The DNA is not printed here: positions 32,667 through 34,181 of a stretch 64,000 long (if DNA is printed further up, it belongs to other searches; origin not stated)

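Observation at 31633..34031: Tad-like remnant: TadZ/CpaE-like ARD-ParA plus a CpaF/TadA-like protein with degenerate ATPase motifs, fused to a housekeeping operon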

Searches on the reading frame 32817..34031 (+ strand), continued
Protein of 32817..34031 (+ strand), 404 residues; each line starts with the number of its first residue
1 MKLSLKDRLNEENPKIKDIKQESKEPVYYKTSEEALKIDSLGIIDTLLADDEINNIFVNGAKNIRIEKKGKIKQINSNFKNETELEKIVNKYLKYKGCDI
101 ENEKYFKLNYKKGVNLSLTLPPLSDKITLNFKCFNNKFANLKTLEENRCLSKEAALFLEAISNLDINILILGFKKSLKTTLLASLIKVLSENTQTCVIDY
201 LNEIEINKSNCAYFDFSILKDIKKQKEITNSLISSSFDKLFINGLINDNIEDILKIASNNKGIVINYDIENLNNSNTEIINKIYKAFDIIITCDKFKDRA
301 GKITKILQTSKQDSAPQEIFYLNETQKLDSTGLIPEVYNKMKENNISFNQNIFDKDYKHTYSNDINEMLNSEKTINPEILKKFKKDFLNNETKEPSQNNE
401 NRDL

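Call 34: search_protein_representatives(alignment_id=A1)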
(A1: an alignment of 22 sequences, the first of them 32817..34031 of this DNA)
Query: 22 sequences, 457 profile positions. Proteins with E-value up to 0.001 (for the whole library): 17677; up to 1e-10: 9815; up to 1e-30: 2083. The best 150 are listed.
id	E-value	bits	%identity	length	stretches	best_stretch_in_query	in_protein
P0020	1.8e-179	613.6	-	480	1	1-455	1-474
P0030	9.8e-178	607.9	-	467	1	1-454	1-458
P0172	7.3e-177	605.0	-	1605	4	35-372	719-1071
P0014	2.0e-171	587.1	-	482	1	1-453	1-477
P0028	2.0e-168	577.2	-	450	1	1-443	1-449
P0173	1.6e-163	561.0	-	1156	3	32-361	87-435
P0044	5.8e-161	552.6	-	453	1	1-454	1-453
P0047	6.5e-156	535.9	-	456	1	1-453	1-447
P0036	2.6e-155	533.9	-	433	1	1-423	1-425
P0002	7.0e-151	519.3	-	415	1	1-421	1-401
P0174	2.4e-150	517.6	-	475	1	1-448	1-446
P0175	6.9e-150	516.1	-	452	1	1-454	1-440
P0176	3.0e-145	500.8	-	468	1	1-454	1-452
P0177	7.2e-145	499.5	-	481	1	1-453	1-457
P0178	7.3e-138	476.4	-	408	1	1-427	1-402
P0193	9.5e-106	370.6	-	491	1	1-403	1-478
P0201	1.3e-86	307.5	-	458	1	1-382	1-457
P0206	4.1e-75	269.6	-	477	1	28-406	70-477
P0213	8.1e-69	248.8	-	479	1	1-387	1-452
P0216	8.7e-67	242.1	-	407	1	1-387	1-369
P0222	4.3e-66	239.8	-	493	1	1-405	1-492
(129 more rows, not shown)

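Call 40: find_related_loci(query=A1, collection=genome_contigs, flank=8000)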
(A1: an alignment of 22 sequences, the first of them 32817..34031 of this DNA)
Query A1 (404 aa) in genome_contigs; peptide patterns used: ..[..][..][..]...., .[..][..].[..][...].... (x = any residue, [..] = any of these).
598 stretches matched a pattern (row limit reached: there are more); 33 encode a relative of the query (tblastn E <= 1e-3); 31 distinct loci.
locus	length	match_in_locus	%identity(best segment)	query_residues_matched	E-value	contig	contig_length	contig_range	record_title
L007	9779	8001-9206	48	2-400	3e-107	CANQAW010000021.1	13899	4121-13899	MAG: Candidatus Gastranaerophilales bacterium isolate Lapin-002__bin108 genome assembly, contig: Lapin-002__NODE_5699_le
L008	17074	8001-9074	48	41-384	5e-85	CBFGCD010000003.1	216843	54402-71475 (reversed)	MAG: Candidatus Gastranaerophilaceae bacterium isolate ena-SAMPLE-TAB-24-07-2025-15:39:17:990-15078 genome assembly, con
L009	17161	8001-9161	41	2-397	3e-78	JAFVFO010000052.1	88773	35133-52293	MAG: Candidatus Gastranaerophilales bacterium isolate RGIG5125 Roe_deer_Rumen.Co__c1291806, whole genome shotgun sequenc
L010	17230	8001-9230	40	1-387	2e-76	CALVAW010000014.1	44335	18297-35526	MAG: Candidatus Gastranaerophilales bacterium isolate BRZ_AF__bin10 genome assembly, contig: BRZ_AF__NODE_1361_length_44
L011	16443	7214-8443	41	2-401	4e-76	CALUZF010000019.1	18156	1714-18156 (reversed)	MAG: Candidatus Gastranaerophilales bacterium isolate BRZ_SF__bin21 genome assembly, contig: BRZ_SF__NODE_4084_length_18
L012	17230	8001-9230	40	1-391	1e-75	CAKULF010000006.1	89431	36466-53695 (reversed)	MAG: uncultured Candidatus Melainabacteria bacterium isolate REFINED_METABAT215_TOP10_CONTIGS_1500_ASSEMBLY_K77_MERGED__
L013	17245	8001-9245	41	3-394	1e-75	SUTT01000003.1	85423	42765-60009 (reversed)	MAG: Cyanobacteria bacterium SIG27 NODE_6770_length_85423_cov_2.827366, whole genome shotgun sequence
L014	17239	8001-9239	40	2-401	1e-74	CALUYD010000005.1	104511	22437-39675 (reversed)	MAG: Candidatus Gastranaerophilales bacterium isolate BRZ_AG__bin62 genome assembly, contig: BRZ_AG__NODE_394_length_104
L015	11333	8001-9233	39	1-387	1e-74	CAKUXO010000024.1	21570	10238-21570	MAG: uncultured Candidatus Melainabacteria bacterium isolate REFINED_METABAT215_TOP10_CONTIGS_1500_ASSEMBLY_K77_MERGED__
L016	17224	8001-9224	40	1-387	8e-71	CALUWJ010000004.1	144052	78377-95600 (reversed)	MAG: Candidatus Gastranaerophilales bacterium isolate BRZ_AM__bin81 genome assembly, contig: BRZ_AM__NODE_137_length_144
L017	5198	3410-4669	37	2-398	1e-70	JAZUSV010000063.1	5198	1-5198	MAG: Candidatus Gastranaerophilales bacterium isolate T1900044841_TS20190307.MAGScoT_cleanbin_000113 SGB_2948_k141_16536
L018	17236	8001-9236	37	3-402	2e-70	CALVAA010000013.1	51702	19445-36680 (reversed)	MAG: Candidatus Gastranaerophilales bacterium isolate BRZ_AF__bin114 genome assembly, contig: BRZ_AF__NODE_1118_length_5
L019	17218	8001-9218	41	2-387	1e-70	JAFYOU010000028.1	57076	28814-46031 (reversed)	MAG: Candidatus Gastranaerophilales bacterium isolate RGIG7285 Water_buffalos_Cecum-4__c494055, whole genome shotgun seq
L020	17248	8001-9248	39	1-394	1e-70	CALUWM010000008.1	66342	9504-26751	MAG: Candidatus Gastranaerophilales bacterium isolate BRZ_DM__bin98 genome assembly, contig: BRZ_DM__NODE_666_length_663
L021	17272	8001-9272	39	1-404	2e-70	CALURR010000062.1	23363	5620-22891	MAG: Candidatus Gastranaerophilales bacterium isolate E08__bin186 genome assembly, contig: E08__k127_1915398, whole geno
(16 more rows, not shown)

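Call 49: find_encoding_contigs(protein=P0201, flank=8000, max_places=2)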
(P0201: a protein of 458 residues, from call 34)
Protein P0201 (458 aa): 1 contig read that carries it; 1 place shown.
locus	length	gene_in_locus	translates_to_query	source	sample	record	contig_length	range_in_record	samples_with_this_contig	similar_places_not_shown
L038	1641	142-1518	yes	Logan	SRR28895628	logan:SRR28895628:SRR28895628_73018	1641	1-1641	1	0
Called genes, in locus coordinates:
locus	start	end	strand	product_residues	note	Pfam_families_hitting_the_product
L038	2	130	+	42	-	?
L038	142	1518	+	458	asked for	PF00437:T2SSE, PF27713:UCP018868 (weak)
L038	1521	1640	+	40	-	?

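Call 50: find_encoding_contigs(protein=P0213, flank=8000, max_places=2)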
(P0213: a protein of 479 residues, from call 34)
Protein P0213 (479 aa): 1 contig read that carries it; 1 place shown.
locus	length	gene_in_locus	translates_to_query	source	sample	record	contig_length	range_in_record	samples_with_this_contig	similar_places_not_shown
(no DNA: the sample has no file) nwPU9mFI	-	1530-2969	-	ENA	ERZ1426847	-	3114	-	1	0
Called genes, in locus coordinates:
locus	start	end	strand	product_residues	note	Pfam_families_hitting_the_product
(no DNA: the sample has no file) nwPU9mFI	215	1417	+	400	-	PF00072:Response_reg, PF00142:Fer4_NifH (faint), PF01656:CbiA, PF09140:MipZ (faint), PF10609:ParA (weak), PF13614:AAA_31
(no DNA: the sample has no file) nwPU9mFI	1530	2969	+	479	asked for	PF00437:T2SSE, PF27713:UCP018868 (weak)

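Call 51: find_encoding_contigs(protein=P0222, flank=8000, max_places=2)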
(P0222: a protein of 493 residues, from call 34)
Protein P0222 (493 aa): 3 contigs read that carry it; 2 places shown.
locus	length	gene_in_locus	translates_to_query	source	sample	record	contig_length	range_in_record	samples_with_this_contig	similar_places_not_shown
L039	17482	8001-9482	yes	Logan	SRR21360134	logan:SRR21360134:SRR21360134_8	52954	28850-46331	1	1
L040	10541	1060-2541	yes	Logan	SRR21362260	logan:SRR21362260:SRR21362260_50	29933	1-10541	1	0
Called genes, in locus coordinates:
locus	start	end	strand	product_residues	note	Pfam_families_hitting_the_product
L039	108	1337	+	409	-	PF01743:PolyA_pol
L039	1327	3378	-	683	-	-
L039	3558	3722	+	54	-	-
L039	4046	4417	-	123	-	PF13451:zf_Tbcl, PF23477:zf_Tbcl_2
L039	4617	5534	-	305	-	PF00140:Sigma70_r1_2, PF04542:Sigma70_r2, PF04545:Sigma70_r4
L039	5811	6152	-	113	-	-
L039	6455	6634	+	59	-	-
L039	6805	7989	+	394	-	PF00072:Response_reg, PF01656:CbiA, PF09140:MipZ (weak), PF10609:ParA (weak), PF13614:AAA_31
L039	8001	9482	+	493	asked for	PF00437:T2SSE, PF27713:UCP018868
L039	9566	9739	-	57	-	-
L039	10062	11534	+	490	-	-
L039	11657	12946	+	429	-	PF00375:SDF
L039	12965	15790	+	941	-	PF00133:tRNA-synt_1, PF09334:tRNA-synt_1g, PF01406:tRNA-synt_1e, PF08264:Anticodon_1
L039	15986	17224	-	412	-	PF04060:FeS, PF03599:CdhD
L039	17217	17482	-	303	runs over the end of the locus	PF03599:CdhD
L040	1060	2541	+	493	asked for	PF00437:T2SSE, PF27713:UCP018868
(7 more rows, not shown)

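Call 52: find_encoding_contigs(protein=P0206, flank=8000, max_places=2)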
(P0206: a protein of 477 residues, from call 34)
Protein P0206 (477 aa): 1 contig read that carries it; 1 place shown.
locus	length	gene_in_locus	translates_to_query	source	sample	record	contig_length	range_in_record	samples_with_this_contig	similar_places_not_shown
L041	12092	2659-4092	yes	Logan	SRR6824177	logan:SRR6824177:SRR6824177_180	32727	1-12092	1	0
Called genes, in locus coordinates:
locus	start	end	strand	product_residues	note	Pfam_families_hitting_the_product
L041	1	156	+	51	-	?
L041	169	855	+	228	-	PF03743:TrbI (weak)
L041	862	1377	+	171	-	PF02464:CinA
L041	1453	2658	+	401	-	PF00072:Response_reg, PF02374:ArsA_ATPase (faint), PF01656:CbiA, PF10609:ParA, PF13614:AAA_31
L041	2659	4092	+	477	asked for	PF00437:T2SSE, PF27713:UCP018868 (weak)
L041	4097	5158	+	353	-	PF00383:dCMP_cyt_deam_1, PF01872:RibD_C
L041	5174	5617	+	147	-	PF01220:DHquinase_II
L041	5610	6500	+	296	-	PF00586:AIRS, PF02769:AIRS_C (weak)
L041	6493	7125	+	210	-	PF01128:IspD, PF12804:NTP_transf_3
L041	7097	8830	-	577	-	PF12895:ANAPC3 (faint), PF23914:TPR_CcmH_CycH (faint), PF07719:TPR_2 (faint), PF13181:TPR_8 (faint), PF14559:TPR_19 (faint), PF13424:TPR_12 (faint), PF00515:TPR_1 (faint), PF13428:TPR_14 (faint)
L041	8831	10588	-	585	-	PF01590:GAF, PF13185:GAF_2, PF13492:GAF_3, PF13487:HD_5, PF01966:HD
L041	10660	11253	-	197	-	PF01725:Ham1p_like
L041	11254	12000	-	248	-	PF01255:Prenyltransf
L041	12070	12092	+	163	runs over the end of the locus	PF03551:PadR (weak)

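Call 53: find_encoding_contigs(protein=P0216, flank=8000, max_places=2)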
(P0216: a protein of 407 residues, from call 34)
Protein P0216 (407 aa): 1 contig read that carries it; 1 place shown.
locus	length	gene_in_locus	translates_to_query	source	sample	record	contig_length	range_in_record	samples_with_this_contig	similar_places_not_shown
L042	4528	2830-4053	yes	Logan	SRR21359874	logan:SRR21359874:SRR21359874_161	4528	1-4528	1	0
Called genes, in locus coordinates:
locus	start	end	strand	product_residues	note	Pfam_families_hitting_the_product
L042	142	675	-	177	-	PF02572:CobA_CobO_BtuR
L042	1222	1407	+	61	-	-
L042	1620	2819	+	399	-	PF00072:Response_reg, PF01656:CbiA, PF09140:MipZ (faint), PF10609:ParA (weak), PF13614:AAA_31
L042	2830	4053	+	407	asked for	PF00437:T2SSE, PF27713:UCP018868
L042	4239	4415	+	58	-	-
